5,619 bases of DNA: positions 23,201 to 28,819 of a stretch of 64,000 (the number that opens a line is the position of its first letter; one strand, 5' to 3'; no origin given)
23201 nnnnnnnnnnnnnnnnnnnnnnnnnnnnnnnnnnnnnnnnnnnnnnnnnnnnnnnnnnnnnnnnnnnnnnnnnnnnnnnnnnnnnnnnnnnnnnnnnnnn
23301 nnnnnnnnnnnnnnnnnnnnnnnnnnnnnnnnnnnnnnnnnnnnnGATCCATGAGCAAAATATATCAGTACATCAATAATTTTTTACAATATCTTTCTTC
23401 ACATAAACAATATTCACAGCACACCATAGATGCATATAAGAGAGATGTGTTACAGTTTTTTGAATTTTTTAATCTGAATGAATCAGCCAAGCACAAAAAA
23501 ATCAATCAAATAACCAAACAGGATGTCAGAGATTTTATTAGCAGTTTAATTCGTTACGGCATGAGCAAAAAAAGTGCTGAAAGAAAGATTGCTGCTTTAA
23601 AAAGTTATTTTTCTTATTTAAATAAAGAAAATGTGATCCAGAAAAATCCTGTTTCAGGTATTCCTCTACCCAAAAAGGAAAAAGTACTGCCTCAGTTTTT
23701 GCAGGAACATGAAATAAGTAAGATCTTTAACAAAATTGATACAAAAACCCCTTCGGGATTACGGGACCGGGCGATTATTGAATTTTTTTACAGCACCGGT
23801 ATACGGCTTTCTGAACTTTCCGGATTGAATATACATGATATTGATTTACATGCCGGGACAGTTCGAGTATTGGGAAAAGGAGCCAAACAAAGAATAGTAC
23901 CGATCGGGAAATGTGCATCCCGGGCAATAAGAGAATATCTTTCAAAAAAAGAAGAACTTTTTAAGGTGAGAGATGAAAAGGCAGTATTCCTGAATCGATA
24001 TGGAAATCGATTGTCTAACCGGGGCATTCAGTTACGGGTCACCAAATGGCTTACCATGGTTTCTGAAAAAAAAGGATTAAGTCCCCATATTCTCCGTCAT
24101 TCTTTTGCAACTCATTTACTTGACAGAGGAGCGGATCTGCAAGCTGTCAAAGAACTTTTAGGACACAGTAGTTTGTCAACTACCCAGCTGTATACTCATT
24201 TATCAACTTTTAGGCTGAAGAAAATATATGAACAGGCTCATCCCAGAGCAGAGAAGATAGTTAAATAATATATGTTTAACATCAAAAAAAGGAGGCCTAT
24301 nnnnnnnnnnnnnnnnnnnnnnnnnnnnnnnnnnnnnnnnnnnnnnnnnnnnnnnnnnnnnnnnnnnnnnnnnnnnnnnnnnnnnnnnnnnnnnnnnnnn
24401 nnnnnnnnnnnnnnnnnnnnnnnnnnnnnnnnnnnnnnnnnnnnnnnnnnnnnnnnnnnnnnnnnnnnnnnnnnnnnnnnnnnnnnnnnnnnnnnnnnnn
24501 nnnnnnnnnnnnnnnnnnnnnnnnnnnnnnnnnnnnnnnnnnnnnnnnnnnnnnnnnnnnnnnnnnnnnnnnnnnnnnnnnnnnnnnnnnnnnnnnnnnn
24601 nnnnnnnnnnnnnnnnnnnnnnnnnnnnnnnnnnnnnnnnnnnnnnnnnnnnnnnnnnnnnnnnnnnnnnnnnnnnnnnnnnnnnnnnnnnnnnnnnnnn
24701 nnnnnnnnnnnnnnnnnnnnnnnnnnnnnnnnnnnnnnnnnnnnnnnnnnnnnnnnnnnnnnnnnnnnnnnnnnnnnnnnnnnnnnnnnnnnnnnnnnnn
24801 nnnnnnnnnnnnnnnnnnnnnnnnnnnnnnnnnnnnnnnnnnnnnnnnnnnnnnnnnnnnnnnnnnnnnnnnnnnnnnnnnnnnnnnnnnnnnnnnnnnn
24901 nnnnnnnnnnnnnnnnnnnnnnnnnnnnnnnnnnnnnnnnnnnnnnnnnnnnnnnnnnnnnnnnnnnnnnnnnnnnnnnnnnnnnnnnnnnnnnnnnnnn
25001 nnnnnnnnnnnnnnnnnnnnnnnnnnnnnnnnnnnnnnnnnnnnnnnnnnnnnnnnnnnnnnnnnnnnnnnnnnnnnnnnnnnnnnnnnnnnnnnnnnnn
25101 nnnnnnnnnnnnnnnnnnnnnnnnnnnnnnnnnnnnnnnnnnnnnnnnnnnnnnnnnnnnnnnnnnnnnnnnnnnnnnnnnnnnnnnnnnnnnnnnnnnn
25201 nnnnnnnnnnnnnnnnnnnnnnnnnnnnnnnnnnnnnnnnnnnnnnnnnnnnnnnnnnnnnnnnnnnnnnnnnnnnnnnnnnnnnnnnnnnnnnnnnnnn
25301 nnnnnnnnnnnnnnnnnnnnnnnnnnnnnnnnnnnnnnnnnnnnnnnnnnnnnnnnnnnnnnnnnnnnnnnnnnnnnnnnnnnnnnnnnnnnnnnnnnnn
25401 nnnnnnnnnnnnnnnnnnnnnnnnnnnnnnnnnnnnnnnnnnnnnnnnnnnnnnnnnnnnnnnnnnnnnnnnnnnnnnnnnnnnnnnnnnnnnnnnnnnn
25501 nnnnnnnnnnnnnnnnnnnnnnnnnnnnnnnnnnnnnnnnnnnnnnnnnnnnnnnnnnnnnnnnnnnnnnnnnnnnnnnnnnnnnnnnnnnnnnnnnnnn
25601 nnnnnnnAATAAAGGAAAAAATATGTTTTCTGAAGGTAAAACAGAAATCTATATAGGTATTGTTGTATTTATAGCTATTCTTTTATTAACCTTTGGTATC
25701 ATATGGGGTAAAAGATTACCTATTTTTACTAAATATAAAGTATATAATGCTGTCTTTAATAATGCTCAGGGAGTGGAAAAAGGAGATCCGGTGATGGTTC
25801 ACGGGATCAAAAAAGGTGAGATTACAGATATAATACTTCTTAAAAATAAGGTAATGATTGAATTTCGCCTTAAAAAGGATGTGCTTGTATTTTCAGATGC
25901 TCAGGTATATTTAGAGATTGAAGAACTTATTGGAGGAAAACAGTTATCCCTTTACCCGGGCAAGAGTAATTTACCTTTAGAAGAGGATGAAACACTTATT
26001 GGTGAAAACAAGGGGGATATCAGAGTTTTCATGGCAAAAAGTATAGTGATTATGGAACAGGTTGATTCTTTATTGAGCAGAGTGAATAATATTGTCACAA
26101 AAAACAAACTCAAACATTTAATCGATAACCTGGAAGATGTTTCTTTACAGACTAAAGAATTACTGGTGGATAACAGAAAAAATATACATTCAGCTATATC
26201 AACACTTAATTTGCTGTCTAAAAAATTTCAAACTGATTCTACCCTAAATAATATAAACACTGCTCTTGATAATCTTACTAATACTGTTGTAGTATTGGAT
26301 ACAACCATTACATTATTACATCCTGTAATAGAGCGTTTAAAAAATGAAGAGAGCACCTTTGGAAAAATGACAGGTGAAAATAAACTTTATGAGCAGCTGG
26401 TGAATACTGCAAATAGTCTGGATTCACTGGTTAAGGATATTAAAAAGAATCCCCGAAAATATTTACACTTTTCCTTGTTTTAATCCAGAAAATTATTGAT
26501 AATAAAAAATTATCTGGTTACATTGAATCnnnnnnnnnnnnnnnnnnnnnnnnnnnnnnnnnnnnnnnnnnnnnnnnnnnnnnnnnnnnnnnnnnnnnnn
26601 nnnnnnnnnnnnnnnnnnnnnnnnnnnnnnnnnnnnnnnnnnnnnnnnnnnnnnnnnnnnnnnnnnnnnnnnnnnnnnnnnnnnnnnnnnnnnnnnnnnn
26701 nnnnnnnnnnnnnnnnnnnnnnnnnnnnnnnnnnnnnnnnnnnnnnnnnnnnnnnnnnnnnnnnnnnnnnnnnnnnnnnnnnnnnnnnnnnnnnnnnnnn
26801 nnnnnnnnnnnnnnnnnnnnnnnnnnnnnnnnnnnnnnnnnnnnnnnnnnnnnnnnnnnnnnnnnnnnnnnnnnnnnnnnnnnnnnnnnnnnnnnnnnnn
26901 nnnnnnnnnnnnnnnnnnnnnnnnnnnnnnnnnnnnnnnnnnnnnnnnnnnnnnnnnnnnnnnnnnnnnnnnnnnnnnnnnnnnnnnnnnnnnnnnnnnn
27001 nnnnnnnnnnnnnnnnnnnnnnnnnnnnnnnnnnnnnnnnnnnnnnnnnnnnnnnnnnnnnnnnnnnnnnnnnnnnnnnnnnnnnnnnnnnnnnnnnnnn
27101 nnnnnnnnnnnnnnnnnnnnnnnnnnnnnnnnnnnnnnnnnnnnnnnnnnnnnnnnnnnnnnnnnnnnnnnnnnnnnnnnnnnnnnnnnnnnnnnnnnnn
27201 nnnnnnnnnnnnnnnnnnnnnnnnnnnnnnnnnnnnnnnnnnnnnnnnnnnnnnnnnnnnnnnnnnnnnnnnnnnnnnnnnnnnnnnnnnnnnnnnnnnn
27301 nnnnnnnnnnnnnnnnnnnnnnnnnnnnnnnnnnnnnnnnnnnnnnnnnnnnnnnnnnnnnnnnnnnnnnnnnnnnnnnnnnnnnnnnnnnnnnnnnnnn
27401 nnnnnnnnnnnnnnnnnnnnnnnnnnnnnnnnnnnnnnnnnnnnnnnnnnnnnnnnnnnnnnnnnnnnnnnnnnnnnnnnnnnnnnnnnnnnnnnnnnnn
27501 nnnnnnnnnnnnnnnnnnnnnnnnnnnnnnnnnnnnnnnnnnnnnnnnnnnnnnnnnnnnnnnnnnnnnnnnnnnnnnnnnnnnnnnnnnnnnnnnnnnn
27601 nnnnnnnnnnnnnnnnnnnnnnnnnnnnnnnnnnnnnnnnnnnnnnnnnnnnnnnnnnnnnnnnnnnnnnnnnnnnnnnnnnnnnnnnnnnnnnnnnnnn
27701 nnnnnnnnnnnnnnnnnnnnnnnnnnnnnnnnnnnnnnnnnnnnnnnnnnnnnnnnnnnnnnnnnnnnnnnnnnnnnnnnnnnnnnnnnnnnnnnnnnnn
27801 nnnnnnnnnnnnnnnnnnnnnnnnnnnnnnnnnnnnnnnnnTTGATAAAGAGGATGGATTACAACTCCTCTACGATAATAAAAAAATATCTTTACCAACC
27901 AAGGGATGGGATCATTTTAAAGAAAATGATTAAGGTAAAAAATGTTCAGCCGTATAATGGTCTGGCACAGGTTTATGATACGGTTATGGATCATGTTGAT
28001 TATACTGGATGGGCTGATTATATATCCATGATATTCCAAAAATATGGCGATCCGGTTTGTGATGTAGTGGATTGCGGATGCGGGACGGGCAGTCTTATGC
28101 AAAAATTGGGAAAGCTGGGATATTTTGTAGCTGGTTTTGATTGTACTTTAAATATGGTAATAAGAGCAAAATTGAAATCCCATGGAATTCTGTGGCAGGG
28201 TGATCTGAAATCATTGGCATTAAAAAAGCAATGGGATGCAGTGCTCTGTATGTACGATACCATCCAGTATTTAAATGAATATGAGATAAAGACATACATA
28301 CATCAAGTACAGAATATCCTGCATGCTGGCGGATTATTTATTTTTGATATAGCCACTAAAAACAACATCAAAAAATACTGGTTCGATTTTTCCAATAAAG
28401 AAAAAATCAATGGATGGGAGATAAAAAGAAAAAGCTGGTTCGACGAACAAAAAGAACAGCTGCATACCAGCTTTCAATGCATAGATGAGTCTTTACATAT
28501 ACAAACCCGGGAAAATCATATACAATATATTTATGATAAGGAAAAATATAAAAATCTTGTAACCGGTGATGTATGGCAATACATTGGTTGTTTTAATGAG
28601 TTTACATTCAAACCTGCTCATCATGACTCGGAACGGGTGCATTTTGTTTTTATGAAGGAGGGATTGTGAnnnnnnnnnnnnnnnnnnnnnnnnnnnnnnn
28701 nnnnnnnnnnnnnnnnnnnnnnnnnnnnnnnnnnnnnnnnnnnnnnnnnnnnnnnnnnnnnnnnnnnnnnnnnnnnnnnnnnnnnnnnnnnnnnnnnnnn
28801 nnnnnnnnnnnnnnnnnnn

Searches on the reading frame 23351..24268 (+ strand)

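Call 91: search_protein_families(library=pfam, proteins=[window:23351-24268:+], max_evalue=0.0001)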
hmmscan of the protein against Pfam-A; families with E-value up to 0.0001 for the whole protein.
window:23351-24268:+ (305 aa): 3 families
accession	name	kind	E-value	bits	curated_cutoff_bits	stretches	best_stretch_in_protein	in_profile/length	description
PF00589.27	Phage_integrase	-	1.1e-45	155.9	27.1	1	116-285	2-169/172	Phage integrase family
PF02899.23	Phage_int_SAM_1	-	1.1e-20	74.1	22.3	1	8-93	1-82/83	Phage integrase, N-terminal SAM-like domain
PF13495.12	Phage_int_SAM_4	-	6.4e-10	39.8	27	1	9-94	3-82/85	Phage integrase, N-terminal SAM-like domain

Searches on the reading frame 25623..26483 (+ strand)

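Call 91: search_protein_families(library=pfam, proteins=[window:25623-26483:+], max_evalue=0.0001)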
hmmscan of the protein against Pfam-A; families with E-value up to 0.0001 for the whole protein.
window:25623-26483:+ (286 aa): 1 family
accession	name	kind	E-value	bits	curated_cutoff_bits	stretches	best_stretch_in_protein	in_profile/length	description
PF02470.25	MlaD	-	2.9e-13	50.3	25.1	1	38-113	2-81/81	MlaD protein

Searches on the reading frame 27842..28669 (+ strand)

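Call 91: search_protein_families(library=pfam, proteins=[window:27842-28669:+], max_evalue=0.0001)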
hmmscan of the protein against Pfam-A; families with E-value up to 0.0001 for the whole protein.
window:27842-28669:+ (275 aa): 4 families
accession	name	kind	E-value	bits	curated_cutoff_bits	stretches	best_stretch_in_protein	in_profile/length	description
PF13649.12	Methyltransf_25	-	2.9e-11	44.4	27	1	75-164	1-97/97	Methyltransferase domain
PF08241.18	Methyltransf_11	-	4.4e-09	37.3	21.2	1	76-168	1-95/95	Methyltransferase domain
PF05401.17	NodS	-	5.6e-07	30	24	1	68-182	40-157/201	Nodulation protein S (NodS)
PF08242.18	Methyltransf_12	-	1.1e-05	26.5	30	1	77-166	2-98/98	Methyltransferase domain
